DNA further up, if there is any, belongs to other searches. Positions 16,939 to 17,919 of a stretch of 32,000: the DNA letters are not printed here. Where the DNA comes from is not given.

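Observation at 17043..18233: Cassette 2 carries a coupled two-gene module, a candidate toxin/immunity or defence pair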

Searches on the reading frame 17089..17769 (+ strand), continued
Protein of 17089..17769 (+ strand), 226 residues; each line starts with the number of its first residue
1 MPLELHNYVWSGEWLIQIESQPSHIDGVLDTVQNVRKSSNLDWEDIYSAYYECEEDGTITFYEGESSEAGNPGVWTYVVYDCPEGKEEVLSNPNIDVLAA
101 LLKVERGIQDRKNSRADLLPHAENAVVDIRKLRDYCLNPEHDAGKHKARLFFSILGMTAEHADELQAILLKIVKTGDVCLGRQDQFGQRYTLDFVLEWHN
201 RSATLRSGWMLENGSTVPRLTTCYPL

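Call 44: fold_search(model_id=the predicted structure, library=viral)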
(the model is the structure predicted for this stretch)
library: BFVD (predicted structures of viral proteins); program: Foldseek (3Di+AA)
matches with E <= 10: 650; with E <= 0.001: 3
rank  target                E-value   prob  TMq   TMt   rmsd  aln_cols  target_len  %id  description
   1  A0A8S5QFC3            1.6e-09  1.00  0.47  0.23   8.6       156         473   24  Minor capsid protein [Siphoviridae sp. ctoRD1]
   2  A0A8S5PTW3            5.1e-09  1.00  0.43  0.20   2.0       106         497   27  Minor capsid protein [Siphoviridae sp. ctJER10]
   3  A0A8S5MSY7            6.8e-06  1.00  0.40  0.29   1.7       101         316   25  Zinc-binding metallo-peptidase [virus sp. ctzmw3]
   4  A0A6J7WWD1            2.4e-02  0.25  0.18  0.06  17.4       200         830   10  Uncharacterized protein [uncultured Caudovirales phage]
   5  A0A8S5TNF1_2          2.7e-02  0.87  0.27  0.07  19.4       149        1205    9  Large polyvalent protein-associated domain-containing protein [Podoviridae sp. ct90d35]
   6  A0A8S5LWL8            5.8e-02  0.14  0.15  0.14  20.8       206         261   11  Uncharacterized protein [Myoviridae sp. cto1k8]
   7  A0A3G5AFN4            6.6e-02  0.35  0.22  0.28  18.8       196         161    8  Putative ORFan [Satyrvirus sp.]
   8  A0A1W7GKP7            6.6e-02  0.05  0.10  0.10  28.9       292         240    9  Uncharacterized protein [Tenacibaculum phage pT24]
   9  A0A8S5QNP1            7.0e-02  0.96  0.23  0.26   4.7        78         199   14  Large polyvalent protein-associated domain 3 [Siphoviridae sp. ctJ3t72]
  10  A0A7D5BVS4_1          9.9e-02  0.75  0.25  0.07  17.8       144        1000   13  (no name in the UniProt tables at hand)
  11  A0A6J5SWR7            9.9e-02  0.15  0.14  0.16  12.9       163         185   10  Uncharacterized protein [uncultured Caudovirales phage]
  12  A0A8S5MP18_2          1.0e-01  0.87  0.32  0.08  16.8       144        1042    8  PolyVal ADP-ribosyltransferase [Siphoviridae sp. ctLR131]
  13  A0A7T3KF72            1.1e-01  0.09  0.13  0.12  16.0       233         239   11  Uncharacterized protein [Campylobacter phage F358]
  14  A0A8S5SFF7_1          1.2e-01  0.20  0.23  0.06  21.7       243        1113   11  Nuclease [Myoviridae sp. ctuev19]
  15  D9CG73                1.2e-01  0.15  0.21  0.18  24.8       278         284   12  (no name in the UniProt tables at hand)
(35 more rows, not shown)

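Call 58: search_protein_families(library=pfam, proteins=[P0055, P0098, P0080, P0062, P0104, P0115], max_evalue=10)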
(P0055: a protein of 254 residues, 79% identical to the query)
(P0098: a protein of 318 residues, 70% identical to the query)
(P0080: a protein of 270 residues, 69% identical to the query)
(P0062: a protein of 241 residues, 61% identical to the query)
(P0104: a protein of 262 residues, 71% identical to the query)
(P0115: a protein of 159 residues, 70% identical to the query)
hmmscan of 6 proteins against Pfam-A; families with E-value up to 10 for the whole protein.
P0055 (254 aa): 1 family
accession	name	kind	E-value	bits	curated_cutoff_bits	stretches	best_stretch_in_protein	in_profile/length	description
PF04255.20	DUF433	-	4.7e-08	33.2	23.6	1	155-199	12-56/56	Protein of unknown function (DUF433)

P0098 (318 aa): 1 family
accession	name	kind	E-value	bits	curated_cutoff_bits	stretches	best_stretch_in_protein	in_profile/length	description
PF21814.2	DUF6883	-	4.7e-26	91.6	27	1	211-317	2-108/110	Domain of unknown function (DUF6883)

P0080 (270 aa): 1 family
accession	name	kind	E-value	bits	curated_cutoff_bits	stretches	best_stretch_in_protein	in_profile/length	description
PF21814.2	DUF6883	-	6.6e-27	94.4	27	1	163-269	2-108/110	Domain of unknown function (DUF6883)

P0062 (241 aa): 6 families
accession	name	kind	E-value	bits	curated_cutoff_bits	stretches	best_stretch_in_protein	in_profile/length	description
PF21814.2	DUF6883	-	1.6e-31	109.2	27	1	134-240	2-108/110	Domain of unknown function (DUF6883)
PF01031.25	Dynamin_M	-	0.032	13.9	28.5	1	5-78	76-153/287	Dynamin central region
PF22743.2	PspAA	-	0.089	13.5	27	1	14-54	16-56/92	PspA-Associated protein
PF14011.11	ESX-1_EspG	-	0.15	12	27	1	142-216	134-210/245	EspG family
PF03071.21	GNT-I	-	1.1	8.4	25.4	1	108-189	35-117/434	GNT-I family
PF14357.11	DUF4404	-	3.6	8.7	27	1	15-76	1-57/83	Domain of unknown function (DUF4404)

P0104 (262 aa): 3 families
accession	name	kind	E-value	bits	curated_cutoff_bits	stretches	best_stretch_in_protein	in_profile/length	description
PF21814.2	DUF6883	-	1.5e-29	102.9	27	1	155-261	2-108/110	Domain of unknown function (DUF6883)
PF08672.17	ANAPC2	-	0.038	14.9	23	1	70-95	32-57/60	Anaphase promoting complex (APC) subunit 2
PF12631.12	MnmE_helical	-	0.043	14.4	40.1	1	3-90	67-141/211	MnmE helical domain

P0115 (159 aa): 4 families
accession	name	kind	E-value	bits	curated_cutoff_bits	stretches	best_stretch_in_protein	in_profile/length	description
PF21814.2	DUF6883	-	8.9e-28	97.2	27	1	51-158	1-108/110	Domain of unknown function (DUF6883)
PF01693.22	Cauli_VI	-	8.8e-22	77.5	21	1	5-48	1-44/44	Ribonuclease H1 N-terminal domain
PF21807.2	PfEMP1_CIDRalpha1_dom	-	0.045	14.1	27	1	62-80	15-34/59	PfEMP1 protein, CIDRalpha1 domain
PF23561.1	zf-C2H2_15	-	0.091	13.2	27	1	21-37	3-18/30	C2H2 zinc finger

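Call 72: search_dna_similar(query=window:17089-17769:+, collection=plasmids, mode=protein, max_evalue=0.001, max_rows=30)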
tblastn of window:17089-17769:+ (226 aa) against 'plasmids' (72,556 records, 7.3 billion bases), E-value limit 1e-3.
Records with a match: 15; places in all: 16; records where one place covers at least 80% of the query: 0.
Best place of each record, by identity: 60-80% 2; <60% 13.
By first word of the organism name: Picosynechococcus 3; Gloeothece 2; Stanieria 1; Nostoc 1; Synechocystis 1; Rubrobacter 1; Subdoligranulum 1; Rahnella 1; Pseudanabaena 1; Mycobacterium 1; and 2 more.
By predicted mobility (MOB-suite, as given by PLSDB): non-mobilizable 8; mobilizable 4; conjugative 3.
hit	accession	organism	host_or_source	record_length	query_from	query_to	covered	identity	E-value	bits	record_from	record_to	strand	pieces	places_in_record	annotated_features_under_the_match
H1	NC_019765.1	Stanieria cyanosphaera PCC 7437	-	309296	118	226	48%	68.8%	1e-45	168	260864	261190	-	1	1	DUF6883 domain-containing protein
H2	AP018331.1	Nostoc commune HK-02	-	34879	1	108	48%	62.0%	4e-39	150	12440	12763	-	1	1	hypothetical protein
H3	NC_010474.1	Picosynechococcus sp. PCC 7002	-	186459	1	109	48%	57.8%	3e-37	144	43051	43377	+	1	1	hypothetical protein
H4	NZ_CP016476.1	Picosynechococcus sp. PCC 7003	cell culture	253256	1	109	48%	56.9%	4e-38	147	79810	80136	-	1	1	hypothetical protein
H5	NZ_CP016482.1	Picosynechococcus sp. PCC 7117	cell culture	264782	1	109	48%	56.0%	1e-35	140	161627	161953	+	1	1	hypothetical protein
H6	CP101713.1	Synechocystis sp. B12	cell culture,mangrove water from the ...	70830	3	104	45%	53.9%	2e-29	122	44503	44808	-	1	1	hypothetical protein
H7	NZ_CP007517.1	Rubrobacter radiotolerans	-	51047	119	226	48%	49.1%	7e-28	117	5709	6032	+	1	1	DUF6883 domain-containing protein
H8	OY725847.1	Subdoligranulum variabile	-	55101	99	224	56%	36.2%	1e-20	97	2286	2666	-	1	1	record has no annotation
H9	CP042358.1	Rahnella aquatilis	hyacinth,plant,hyacinth bulb, basal ...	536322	114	224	49%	36.6%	3e-15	81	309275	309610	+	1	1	none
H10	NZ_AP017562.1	Pseudanabaena sp. ABRG5-3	-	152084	119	226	48%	37.0%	2e-10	67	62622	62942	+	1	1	DUF6883 domain-containing protein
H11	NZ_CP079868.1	Mycobacterium sp. SMC-8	Homo sapiens,sputum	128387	116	224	48%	35.4%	3e-8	61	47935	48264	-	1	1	DUF6883 domain-containing protein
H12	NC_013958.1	Nitrosococcus halophilus Nc 4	-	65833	119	226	48%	34.9%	4e-10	66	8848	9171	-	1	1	DUF6883 domain-containing protein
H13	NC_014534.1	Gloeothece verrucosa PCC 7822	fresh water in rice field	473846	129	226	43%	37.8%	1e-12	73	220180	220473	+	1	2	DUF6883 domain-containing protein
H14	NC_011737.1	Gloeothece citriformis PCC 7424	-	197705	129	226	43%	34.7%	2e-9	64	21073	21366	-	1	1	DUF6883 domain-containing protein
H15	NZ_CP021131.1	Meiothermus taiwanensis WR-220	-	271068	127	208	36%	39.8%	2e-5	52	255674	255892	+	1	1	DUF6883 domain-containing protein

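Call 73: get_annotated_region(hit=H7, flank=1500)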
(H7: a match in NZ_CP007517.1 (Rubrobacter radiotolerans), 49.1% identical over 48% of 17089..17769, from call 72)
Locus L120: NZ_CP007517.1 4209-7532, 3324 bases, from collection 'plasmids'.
description: Rubrobacter radiotolerans strain RSPS-4 plasmid 3, complete sequence
organism: Rubrobacter radiotolerans (NCBI taxid 42256)
taxonomy: Bacteria; Actinomycetota; Rubrobacteria; Rubrobacterales; Rubrobacteraceae; Rubrobacter; Rubrobacter radiotolerans
host: -; source: -; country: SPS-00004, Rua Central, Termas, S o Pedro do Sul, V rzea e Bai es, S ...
typing (MOB-suite, as given by PLSDB): non-mobilizable; replicon rep_cluster_254
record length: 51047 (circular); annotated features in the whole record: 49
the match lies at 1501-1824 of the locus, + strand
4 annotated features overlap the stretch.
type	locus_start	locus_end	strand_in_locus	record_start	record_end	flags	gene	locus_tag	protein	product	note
CDS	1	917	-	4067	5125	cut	-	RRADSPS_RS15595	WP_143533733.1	LuxR C-terminal-related transcriptional regulator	GO:0006355 - regulation of DNA-templated transcription [Evidence IEA]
CDS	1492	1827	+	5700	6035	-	-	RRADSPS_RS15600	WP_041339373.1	DUF6883 domain-containing protein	-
CDS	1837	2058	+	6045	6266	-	-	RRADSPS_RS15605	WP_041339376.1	DUF4926 domain-containing protein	-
CDS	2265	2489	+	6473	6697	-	-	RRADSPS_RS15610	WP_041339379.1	hypothetical protein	-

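Call 74: get_annotated_region(hit=H11, flank=1500)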
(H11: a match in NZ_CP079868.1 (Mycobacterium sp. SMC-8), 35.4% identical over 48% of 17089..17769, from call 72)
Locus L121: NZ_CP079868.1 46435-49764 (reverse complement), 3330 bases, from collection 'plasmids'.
description: Mycobacterium sp. SMC-8 plasmid pSMC-8_3, complete sequence
organism: Mycobacterium sp. SMC-8 (NCBI taxid 2857060)
taxonomy: Bacteria; Actinomycetota; Actinomycetes; Mycobacteriales; Mycobacteriaceae; Mycobacterium; Mycobacterium sp. SMC-8
host: -; source: Homo sapiens,sputum; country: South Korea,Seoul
typing (MOB-suite, as given by PLSDB): non-mobilizable
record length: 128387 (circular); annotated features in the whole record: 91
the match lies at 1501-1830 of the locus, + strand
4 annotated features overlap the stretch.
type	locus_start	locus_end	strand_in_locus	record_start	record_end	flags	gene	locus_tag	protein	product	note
CDS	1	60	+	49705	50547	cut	-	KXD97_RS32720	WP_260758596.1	hypothetical protein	-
CDS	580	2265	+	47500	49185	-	-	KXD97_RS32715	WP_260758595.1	DUF6883 domain-containing protein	-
CDS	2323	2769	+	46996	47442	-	-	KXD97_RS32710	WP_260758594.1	hypothetical protein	-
CDS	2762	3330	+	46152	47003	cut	-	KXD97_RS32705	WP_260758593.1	hypothetical protein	-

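Call 75: get_annotated_region(hit=H12, flank=1500)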
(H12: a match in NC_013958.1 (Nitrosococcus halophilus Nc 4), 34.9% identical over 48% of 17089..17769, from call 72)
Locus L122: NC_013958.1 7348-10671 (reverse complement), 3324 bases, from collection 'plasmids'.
description: Nitrosococcus halophilus Nc 4 plasmid pNHAL01, complete sequence
organism: Nitrosococcus halophilus Nc 4 (NCBI taxid 472759)
taxonomy: Bacteria; Pseudomonadota; Gammaproteobacteria; Chromatiales; Chromatiaceae; Nitrosococcus; Nitrosococcus halophilus; Nitrosococcus halophilus Nc 4
host: -; source: -; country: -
typing (MOB-suite, as given by PLSDB): non-mobilizable; replicon rep_cluster_1655
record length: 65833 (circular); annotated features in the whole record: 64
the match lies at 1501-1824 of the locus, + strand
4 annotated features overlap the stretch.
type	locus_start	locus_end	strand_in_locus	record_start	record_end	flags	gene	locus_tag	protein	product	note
CDS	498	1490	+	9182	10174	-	-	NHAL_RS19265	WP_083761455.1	ATP-binding protein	-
CDS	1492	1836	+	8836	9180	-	-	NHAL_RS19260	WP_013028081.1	DUF6883 domain-containing protein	-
CDS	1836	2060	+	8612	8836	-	-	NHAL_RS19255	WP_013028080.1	DUF4926 domain-containing protein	-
CDS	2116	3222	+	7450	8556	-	-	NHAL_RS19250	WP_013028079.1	metal-dependent hydrolase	-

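Call 76: get_annotated_region(hit=H3, flank=2000)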
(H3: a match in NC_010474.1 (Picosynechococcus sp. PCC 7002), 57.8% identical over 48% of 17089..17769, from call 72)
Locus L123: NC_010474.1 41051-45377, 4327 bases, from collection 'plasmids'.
description: Picosynechococcus sp. PCC 7002 plasmid pAQ7, complete sequence
organism: Picosynechococcus sp. PCC 7002 (NCBI taxid 32049)
taxonomy: Bacteria; Cyanobacteriota; Cyanophyceae; Chroococcales; Geminocystaceae; Picosynechococcus; Picosynechococcus sp. PCC 7002
host: -; source: -; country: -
typing (MOB-suite, as given by PLSDB): non-mobilizable
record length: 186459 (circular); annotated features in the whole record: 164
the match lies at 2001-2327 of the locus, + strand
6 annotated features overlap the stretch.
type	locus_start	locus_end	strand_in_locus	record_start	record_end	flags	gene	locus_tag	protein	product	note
CDS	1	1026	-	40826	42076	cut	-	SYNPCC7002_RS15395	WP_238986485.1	VWA domain-containing protein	-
CDS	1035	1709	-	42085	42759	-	-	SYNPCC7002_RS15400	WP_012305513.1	MerR family transcriptional regulator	GO:0006355 - regulation of DNA-templated transcription [Evidence IEA]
CDS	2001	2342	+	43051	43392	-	-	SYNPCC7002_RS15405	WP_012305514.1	hypothetical protein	-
CDS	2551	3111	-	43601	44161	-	-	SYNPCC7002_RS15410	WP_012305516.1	recombinase family protein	GO:0006310 - DNA recombination [Evidence IEA]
CDS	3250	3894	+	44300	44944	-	-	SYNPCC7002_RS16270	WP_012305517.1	plasmid pRiA4b ORF-3 family protein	-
CDS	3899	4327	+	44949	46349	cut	-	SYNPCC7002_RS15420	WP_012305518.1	ISKra4-like element ISSysp7 family transposase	-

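Call 77: search_protein_families(library=phrogs, proteins=[window:17089-17769:+], max_evalue=0.01)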
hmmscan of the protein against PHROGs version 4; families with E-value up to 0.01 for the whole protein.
window:17089-17769:+ (226 aa): 0 families

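Call 78: search_protein_families(library=pfam, proteins=[L121:580-2265:+, L121:2323-2769:+], max_evalue=0.001)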
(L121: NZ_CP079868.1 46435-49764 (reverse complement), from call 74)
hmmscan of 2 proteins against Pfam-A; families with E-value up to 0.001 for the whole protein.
L121:580-2265:+ (561 aa): 1 family
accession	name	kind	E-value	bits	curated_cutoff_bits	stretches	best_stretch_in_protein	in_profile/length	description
PF21814.2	DUF6883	-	3.8e-20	72.6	27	1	310-418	1-108/110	Domain of unknown function (DUF6883)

L121:2323-2769:+ (148 aa): 0 families

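Call 79: get_annotated_region(hit=H9, flank=1500)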
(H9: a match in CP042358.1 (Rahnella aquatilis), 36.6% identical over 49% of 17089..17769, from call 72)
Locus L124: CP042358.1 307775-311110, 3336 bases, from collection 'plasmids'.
description: Rahnella aquatilis strain H145 plasmid unnamed1, complete sequence
organism: Rahnella aquatilis (NCBI taxid 34038)
taxonomy: Bacteria; Pseudomonadota; Gammaproteobacteria; Enterobacterales; Yersiniaceae; Rahnella; Rahnella aquatilis
host: -; source: hyacinth,plant,hyacinth bulb, basal plate; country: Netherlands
typing (MOB-suite, as given by PLSDB): non-mobilizable; replicon rep_cluster_1067
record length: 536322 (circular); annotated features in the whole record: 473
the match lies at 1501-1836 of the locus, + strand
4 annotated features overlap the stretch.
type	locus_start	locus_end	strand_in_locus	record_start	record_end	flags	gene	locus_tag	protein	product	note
CDS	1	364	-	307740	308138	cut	-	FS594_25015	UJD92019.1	DUF4440 domain-containing protein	-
CDS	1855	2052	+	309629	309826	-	-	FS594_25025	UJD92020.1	DUF4926 domain-containing protein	-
CDS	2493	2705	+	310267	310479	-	-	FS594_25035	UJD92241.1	hypothetical protein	-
CDS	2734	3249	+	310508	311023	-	-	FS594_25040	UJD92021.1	GNAT family N-acetyltransferase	-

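Call 80: get_annotated_region(hit=H8, flank=1500)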
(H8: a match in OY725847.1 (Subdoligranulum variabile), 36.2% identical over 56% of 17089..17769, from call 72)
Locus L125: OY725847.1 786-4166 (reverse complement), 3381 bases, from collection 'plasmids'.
description: Subdoligranulum variabile strain Subdoligranulum variabile TSDC17.2-1.1 genome assembly, plasmid: 13
organism: Subdoligranulum variabile (NCBI taxid 214851)
taxonomy: Bacteria; Bacillota; Clostridia; Eubacteriales; Oscillospiraceae; Subdoligranulum; Subdoligranulum variabile
host: -; source: -; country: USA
typing (MOB-suite, as given by PLSDB): non-mobilizable
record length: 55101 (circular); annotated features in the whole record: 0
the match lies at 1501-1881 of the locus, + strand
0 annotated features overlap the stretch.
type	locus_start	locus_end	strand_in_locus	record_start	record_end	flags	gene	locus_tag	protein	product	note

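Call 81: get_annotated_region(hit=H15, flank=1500)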
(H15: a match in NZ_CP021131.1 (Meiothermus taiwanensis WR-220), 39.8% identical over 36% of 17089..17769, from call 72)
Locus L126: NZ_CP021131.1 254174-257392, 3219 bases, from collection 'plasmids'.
description: Meiothermus taiwanensis WR-220 plasmid pMtWR-220, complete sequence
organism: Meiothermus taiwanensis WR-220 (NCBI taxid 1339250)
taxonomy: Bacteria; Deinococcota; Deinococci; Thermales; Thermaceae; Meiothermus; Meiothermus taiwanensis; Meiothermus taiwanensis WR-220
host: -; source: -; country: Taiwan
typing (MOB-suite, as given by PLSDB): non-mobilizable
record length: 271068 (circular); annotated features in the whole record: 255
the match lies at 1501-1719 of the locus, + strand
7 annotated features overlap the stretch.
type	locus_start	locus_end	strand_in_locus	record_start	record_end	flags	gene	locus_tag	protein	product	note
CDS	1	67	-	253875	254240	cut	-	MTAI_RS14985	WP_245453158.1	ankyrin repeat domain-containing protein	-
CDS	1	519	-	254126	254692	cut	-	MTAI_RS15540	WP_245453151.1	hypothetical protein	-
CDS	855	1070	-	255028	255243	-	-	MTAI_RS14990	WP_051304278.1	AAA family ATPase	-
CDS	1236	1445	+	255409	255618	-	-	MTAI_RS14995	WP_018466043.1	helix-turn-helix domain-containing protein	-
CDS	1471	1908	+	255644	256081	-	-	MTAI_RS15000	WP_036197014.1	DUF6883 domain-containing protein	-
CDS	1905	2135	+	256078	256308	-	-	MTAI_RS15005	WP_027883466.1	DUF4926 domain-containing protein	-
CDS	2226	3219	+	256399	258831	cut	-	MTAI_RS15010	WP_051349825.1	DEAD/DEAH box helicase family protein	-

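Call 84: find_encoding_contigs(protein=P0055, flank=3000, max_places=3)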
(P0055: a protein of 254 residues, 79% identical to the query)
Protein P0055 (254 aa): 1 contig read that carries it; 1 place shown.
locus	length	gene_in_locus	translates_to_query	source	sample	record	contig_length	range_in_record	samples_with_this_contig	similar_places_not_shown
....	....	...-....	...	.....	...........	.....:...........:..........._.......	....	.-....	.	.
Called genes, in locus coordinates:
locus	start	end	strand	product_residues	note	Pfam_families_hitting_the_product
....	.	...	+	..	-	?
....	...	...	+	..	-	-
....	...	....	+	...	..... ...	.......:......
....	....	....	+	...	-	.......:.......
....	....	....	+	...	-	-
